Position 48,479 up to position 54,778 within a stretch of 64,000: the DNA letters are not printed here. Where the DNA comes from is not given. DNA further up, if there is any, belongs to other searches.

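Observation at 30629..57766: Single 27.1-kb gene encoding a 9,045-aa GLUG-repeat lipoprotein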

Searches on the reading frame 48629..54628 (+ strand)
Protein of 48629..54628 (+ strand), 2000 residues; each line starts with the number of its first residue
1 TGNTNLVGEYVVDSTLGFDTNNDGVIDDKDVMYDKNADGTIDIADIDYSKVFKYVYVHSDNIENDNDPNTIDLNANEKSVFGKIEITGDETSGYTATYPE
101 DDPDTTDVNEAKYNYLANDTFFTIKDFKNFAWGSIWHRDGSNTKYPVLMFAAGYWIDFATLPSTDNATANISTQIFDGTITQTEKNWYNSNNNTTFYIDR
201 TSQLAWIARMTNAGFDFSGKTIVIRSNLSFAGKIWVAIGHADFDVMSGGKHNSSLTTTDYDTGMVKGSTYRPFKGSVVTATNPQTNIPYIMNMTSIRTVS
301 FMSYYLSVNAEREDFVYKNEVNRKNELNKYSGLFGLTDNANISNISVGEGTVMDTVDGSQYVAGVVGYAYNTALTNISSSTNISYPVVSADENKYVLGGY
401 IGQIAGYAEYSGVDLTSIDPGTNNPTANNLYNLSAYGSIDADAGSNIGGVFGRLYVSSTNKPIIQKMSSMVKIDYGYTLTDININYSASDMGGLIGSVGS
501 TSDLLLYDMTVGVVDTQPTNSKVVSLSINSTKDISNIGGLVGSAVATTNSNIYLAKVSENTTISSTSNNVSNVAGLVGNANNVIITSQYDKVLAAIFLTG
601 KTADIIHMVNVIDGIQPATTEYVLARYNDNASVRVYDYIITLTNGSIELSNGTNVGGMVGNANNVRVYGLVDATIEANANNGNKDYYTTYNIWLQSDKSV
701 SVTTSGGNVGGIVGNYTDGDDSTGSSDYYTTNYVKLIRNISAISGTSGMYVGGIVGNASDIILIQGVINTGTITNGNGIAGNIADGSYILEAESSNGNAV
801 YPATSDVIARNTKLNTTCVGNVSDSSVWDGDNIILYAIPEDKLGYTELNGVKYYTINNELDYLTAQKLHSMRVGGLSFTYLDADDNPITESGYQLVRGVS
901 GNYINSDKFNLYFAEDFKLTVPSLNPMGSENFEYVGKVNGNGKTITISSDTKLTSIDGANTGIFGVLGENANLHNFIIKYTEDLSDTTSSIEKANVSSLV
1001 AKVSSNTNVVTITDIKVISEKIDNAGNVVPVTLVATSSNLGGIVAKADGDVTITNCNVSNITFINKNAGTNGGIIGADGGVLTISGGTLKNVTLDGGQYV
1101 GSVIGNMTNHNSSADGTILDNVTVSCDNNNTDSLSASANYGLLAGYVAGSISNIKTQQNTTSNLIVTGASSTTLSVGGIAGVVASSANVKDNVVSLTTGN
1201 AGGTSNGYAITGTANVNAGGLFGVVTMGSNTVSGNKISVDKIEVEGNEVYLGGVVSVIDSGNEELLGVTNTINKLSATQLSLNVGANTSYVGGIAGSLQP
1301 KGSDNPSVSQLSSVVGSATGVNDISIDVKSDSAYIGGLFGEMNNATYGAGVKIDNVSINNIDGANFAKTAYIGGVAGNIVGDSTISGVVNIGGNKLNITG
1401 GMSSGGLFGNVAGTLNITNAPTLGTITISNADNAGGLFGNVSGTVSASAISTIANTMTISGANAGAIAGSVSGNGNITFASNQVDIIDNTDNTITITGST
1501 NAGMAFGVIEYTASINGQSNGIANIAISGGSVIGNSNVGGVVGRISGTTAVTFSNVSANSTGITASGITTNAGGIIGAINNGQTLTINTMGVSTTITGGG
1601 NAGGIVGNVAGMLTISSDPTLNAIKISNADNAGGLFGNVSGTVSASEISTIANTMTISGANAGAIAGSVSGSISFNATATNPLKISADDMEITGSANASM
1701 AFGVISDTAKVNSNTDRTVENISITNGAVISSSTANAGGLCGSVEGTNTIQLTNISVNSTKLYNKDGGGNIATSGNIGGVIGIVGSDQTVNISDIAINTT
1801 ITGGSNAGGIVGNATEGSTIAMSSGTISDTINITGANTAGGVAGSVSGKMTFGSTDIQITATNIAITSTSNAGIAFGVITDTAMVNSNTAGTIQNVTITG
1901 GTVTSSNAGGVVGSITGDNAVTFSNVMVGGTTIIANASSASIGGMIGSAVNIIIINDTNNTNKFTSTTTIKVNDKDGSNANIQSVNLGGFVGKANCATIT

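Call 6: search_protein_families(library=pfam, proteins=[window:48629-54628:+], max_evalue=0.01)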
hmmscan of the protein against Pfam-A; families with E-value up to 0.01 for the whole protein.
window:48629-54628:+ (2000 aa): 0 families

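Call 7: search_protein_families(library=pfam, proteins=[window:48629-54628:+], max_evalue=10)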
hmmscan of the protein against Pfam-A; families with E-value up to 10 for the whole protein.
window:48629-54628:+ (2000 aa): 3 families
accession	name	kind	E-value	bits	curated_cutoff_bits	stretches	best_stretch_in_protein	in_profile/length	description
PF00036.39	EF-hand_1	-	2.7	8.2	25.4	0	32-44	8-20/29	EF hand domain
PF13405.12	EF-hand_6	-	6.6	7.2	25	0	32-45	8-21/30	EF-hand domain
PF13202.12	EF-hand_5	-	6.6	6.9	25.9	0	33-43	8-18/25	EF hand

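Call 8: search_protein_families(library=ncbifam, proteins=[window:48629-54628:+], max_evalue=1)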
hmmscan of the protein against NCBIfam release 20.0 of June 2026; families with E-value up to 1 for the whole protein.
window:48629-54628:+ (2000 aa): 0 families
